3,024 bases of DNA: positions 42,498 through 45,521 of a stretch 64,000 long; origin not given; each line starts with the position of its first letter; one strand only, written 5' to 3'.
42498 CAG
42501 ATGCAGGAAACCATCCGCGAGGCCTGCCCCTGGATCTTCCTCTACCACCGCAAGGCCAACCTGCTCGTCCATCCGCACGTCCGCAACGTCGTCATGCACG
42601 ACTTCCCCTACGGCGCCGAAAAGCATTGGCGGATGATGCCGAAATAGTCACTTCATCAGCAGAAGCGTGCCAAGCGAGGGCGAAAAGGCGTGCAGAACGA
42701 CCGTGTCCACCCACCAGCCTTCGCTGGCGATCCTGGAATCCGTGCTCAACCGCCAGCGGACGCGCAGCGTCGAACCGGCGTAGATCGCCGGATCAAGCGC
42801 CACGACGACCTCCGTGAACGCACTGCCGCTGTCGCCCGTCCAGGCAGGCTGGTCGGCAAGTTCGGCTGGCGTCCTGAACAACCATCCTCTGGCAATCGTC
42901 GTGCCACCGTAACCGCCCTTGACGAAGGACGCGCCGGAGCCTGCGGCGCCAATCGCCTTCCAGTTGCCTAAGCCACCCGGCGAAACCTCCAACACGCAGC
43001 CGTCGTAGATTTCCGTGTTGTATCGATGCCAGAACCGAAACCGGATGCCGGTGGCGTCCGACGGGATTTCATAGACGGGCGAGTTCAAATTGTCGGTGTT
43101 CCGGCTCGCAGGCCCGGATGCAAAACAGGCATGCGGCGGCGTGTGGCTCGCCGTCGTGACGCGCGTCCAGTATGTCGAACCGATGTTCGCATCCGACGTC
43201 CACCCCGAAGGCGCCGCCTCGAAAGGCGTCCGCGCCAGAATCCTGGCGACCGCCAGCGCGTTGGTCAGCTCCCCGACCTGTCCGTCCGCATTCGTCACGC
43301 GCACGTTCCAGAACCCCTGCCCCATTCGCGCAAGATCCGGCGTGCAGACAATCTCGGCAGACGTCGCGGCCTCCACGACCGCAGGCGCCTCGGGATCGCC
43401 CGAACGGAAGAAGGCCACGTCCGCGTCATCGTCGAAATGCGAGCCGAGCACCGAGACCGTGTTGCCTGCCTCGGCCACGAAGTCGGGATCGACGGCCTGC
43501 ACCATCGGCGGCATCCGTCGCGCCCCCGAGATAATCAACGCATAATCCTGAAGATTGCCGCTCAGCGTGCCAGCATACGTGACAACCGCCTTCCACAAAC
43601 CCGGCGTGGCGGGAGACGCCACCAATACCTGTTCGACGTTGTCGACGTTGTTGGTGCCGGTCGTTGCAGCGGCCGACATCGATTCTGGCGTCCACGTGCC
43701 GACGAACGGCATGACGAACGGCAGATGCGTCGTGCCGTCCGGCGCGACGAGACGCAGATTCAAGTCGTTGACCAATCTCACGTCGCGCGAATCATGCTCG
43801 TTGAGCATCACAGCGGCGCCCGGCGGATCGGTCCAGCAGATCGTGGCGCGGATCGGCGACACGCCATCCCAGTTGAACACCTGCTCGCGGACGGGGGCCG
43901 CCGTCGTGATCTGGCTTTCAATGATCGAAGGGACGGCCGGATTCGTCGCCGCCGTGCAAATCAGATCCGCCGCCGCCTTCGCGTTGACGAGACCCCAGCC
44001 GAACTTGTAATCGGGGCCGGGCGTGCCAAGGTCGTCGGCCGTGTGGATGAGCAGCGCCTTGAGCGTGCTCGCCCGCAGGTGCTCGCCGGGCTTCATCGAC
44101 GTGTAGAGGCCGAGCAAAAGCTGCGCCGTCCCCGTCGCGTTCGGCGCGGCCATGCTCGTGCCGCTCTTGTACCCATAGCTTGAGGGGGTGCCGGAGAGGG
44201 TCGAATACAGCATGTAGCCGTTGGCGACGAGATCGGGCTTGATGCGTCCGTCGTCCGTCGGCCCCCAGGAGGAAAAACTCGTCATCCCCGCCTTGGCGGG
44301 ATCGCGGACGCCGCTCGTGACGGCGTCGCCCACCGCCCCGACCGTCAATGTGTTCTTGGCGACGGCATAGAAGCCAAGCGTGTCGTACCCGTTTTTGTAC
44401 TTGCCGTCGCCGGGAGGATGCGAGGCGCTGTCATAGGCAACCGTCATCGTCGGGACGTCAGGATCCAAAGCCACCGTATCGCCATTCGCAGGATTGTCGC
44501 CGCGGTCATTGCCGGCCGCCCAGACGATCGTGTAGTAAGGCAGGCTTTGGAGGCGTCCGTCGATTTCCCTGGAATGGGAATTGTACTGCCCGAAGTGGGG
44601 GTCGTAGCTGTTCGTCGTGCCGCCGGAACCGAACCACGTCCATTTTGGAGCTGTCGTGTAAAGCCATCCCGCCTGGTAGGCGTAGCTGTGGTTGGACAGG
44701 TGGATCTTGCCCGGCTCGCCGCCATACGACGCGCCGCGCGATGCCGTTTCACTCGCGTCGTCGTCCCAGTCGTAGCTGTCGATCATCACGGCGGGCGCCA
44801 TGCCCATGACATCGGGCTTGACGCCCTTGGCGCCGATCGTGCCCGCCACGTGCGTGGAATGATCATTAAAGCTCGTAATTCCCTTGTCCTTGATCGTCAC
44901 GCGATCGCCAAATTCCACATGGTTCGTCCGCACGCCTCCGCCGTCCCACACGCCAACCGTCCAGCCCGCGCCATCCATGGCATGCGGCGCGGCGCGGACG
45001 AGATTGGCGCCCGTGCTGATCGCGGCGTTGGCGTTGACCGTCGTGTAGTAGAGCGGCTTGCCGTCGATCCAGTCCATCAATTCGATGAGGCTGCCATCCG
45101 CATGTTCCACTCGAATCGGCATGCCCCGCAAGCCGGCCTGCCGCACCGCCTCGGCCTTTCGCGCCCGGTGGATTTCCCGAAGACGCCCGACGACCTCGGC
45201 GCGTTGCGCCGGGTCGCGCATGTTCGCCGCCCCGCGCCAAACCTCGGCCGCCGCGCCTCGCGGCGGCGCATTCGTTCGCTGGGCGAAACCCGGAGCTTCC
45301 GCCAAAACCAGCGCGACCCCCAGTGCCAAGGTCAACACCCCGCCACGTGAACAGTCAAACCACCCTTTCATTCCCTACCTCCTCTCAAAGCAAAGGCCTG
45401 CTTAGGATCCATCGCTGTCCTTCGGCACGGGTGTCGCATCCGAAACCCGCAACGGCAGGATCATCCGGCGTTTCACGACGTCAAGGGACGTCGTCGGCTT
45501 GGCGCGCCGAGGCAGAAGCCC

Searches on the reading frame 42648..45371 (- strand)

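Call 78: search_protein_families(library=pfam, proteins=[window:42648-45371:-], max_evalue=0.001)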
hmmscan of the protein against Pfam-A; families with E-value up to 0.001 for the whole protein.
window:42648-45371:- (907 aa): 1 family
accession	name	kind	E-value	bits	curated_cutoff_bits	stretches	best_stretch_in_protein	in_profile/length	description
PF00082.27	Peptidase_S8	-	8.1e-35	121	21.8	1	136-460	3-288/288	Subtilase family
